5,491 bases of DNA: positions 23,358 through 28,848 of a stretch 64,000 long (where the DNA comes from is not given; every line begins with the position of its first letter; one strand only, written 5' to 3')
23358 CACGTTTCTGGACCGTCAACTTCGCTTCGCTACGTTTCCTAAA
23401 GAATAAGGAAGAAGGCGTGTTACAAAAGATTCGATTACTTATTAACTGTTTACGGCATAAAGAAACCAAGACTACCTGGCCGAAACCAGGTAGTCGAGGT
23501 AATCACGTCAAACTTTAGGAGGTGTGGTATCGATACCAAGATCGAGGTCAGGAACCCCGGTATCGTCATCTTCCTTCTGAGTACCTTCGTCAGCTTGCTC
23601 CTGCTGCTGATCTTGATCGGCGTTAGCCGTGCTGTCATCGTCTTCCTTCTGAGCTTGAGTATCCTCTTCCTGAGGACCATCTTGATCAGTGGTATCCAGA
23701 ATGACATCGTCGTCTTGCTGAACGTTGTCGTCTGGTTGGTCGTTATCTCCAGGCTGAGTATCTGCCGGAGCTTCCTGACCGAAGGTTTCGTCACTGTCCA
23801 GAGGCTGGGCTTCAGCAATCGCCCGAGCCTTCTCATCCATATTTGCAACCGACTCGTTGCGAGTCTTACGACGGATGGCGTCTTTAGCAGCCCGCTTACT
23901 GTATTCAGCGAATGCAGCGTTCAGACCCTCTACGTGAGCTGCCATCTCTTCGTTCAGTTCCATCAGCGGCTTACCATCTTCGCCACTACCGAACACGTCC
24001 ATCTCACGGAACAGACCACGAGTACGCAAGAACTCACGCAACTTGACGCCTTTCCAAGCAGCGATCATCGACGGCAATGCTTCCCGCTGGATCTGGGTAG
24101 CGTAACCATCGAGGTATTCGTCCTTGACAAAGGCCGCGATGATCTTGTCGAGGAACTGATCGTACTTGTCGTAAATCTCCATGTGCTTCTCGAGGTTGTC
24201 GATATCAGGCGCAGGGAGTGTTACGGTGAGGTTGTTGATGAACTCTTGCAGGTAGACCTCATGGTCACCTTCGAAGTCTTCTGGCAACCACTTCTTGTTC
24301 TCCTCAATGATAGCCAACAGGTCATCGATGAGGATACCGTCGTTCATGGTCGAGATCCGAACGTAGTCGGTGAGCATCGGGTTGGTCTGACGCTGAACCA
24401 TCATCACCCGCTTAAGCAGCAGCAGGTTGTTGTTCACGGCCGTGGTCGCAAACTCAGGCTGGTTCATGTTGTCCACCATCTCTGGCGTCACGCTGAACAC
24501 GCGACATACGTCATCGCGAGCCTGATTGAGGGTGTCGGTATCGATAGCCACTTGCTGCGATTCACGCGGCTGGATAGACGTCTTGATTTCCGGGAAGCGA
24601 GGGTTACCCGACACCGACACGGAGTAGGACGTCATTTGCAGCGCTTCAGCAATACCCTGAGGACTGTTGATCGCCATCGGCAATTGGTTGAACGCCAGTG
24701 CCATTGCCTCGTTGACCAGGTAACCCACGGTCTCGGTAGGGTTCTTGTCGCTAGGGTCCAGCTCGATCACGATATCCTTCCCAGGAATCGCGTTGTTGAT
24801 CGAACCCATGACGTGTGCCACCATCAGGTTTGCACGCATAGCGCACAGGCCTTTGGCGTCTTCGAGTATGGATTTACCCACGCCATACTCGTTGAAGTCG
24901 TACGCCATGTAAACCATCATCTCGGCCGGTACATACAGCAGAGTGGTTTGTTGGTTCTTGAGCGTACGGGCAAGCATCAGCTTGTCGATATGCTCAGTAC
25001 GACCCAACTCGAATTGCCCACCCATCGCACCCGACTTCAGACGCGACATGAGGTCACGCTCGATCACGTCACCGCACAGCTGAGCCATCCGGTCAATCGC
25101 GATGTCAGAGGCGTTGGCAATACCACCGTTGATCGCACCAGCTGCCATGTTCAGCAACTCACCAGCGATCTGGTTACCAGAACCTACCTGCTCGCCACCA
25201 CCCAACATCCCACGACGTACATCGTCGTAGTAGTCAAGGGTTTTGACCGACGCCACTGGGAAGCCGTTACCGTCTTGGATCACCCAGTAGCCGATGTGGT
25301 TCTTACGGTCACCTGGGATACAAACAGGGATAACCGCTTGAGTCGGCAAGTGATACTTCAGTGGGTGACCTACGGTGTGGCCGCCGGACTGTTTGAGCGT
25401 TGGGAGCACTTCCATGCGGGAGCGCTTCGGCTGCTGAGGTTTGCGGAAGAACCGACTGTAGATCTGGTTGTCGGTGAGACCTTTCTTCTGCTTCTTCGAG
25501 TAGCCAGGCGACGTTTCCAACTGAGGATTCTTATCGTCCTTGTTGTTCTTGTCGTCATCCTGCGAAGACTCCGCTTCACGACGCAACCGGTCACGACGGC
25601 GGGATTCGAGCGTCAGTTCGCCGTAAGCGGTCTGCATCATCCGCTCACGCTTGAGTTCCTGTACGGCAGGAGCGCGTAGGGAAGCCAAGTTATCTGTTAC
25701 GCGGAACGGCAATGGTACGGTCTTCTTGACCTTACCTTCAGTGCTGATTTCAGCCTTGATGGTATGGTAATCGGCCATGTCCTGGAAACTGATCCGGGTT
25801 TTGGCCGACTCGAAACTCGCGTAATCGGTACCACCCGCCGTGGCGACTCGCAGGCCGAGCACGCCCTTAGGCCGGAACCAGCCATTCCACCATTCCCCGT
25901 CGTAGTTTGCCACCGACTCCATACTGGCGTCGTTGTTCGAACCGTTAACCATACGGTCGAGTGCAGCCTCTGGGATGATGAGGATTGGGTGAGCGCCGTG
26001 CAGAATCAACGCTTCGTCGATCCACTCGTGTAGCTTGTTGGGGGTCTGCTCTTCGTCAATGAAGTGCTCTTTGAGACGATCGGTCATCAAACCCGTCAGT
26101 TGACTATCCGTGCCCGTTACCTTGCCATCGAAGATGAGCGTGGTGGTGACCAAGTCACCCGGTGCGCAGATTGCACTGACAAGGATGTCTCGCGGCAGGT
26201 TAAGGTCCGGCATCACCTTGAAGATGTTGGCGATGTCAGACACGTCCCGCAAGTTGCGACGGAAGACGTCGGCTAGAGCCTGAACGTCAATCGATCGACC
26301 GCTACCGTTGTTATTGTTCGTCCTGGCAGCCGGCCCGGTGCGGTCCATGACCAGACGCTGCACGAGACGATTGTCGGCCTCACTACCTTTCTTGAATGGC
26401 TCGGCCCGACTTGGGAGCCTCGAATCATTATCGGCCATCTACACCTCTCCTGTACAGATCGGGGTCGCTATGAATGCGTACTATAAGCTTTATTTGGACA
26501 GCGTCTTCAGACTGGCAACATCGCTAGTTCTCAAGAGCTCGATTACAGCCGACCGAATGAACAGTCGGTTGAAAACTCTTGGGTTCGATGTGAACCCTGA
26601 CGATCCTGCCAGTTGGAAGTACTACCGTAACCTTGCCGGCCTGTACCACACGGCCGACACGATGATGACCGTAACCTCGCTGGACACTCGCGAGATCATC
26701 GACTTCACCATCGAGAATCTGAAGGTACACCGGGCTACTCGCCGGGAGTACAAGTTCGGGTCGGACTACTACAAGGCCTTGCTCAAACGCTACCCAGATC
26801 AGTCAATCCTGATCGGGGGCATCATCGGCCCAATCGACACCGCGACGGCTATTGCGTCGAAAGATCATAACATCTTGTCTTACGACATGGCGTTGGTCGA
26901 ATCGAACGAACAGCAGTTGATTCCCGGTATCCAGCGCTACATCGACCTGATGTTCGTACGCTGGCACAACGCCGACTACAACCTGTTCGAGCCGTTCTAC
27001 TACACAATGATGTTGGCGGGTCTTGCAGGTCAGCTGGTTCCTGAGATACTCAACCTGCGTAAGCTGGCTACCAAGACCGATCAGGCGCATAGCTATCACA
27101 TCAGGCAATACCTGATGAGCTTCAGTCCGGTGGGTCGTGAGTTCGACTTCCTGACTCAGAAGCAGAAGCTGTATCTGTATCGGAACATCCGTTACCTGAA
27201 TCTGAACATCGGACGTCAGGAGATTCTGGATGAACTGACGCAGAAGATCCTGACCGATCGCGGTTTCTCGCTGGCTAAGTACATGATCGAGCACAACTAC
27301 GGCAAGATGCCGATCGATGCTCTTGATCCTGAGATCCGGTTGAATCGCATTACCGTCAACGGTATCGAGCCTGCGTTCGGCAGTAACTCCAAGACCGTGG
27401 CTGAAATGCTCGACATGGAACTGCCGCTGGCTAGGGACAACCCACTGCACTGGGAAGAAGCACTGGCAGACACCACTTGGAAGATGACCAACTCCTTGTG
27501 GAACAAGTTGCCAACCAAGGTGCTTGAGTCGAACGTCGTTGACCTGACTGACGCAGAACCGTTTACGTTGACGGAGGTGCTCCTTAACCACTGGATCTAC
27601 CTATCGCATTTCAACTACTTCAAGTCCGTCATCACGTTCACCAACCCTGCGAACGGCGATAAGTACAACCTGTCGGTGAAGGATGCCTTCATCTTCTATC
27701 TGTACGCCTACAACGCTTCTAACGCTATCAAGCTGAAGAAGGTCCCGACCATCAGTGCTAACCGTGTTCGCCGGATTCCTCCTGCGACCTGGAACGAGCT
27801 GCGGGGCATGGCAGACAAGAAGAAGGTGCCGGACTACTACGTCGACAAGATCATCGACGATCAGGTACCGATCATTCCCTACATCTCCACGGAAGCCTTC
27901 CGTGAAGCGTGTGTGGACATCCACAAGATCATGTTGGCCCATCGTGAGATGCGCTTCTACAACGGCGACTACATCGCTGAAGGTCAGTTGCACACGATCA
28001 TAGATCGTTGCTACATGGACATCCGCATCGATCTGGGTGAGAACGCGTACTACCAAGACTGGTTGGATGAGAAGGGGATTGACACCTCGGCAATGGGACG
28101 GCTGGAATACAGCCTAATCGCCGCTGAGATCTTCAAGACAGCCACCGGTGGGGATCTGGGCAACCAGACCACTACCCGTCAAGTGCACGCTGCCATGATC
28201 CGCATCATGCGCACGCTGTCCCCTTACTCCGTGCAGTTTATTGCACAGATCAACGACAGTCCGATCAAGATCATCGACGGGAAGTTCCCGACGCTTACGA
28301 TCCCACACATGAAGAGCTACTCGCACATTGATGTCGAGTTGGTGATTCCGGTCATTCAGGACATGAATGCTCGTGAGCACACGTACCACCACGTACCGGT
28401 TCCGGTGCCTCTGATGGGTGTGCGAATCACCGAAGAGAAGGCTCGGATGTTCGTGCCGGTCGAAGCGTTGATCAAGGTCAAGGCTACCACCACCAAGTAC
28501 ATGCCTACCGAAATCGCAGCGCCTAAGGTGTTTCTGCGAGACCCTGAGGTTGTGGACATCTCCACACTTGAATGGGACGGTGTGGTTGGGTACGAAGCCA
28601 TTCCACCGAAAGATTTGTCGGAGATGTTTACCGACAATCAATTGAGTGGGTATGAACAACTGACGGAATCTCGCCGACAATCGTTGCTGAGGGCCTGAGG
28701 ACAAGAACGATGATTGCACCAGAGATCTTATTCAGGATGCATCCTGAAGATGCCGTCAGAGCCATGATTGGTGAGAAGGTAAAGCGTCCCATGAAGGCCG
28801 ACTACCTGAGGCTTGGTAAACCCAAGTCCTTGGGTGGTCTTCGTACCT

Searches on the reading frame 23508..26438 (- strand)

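Call 31: search_protein_families(library=phrogs, proteins=[window:23508-26438:-], max_evalue=0.001)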
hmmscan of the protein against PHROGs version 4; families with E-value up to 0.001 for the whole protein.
window:23508-26438:- (976 aa): 1 family
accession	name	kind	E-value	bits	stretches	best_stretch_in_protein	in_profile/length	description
phrog_3004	-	head and packaging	3.8e-172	575.9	1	34-957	34-927/931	virion structural protein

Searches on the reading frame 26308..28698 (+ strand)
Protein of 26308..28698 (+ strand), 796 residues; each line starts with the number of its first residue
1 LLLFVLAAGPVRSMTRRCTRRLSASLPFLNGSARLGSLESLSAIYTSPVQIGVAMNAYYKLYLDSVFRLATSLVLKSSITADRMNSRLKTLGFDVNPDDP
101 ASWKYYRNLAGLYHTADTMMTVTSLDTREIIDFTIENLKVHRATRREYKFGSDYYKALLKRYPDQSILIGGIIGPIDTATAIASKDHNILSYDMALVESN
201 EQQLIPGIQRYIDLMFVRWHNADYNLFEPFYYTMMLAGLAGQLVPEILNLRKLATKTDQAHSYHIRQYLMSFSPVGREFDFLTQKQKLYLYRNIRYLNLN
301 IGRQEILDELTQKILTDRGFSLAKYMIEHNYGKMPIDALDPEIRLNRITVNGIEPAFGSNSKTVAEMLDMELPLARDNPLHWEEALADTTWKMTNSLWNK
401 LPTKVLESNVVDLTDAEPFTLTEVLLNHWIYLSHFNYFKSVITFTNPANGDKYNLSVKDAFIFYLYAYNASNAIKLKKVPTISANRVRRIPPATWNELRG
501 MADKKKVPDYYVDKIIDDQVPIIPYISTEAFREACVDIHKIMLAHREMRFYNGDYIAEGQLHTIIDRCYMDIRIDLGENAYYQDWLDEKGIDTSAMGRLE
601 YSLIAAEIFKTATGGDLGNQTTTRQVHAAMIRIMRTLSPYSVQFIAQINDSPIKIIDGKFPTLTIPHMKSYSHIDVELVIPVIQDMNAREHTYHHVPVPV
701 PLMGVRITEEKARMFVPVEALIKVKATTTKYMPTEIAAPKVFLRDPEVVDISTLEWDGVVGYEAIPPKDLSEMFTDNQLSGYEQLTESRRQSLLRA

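Call 31: search_protein_families(library=phrogs, proteins=[window:26308-28698:+], max_evalue=0.001)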
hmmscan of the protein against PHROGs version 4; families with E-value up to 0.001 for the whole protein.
window:26308-28698:+ (796 aa): 1 family
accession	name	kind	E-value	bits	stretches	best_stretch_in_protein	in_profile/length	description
phrog_3222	-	unknown function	1.1e-196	656.4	1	56-726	3-669/711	-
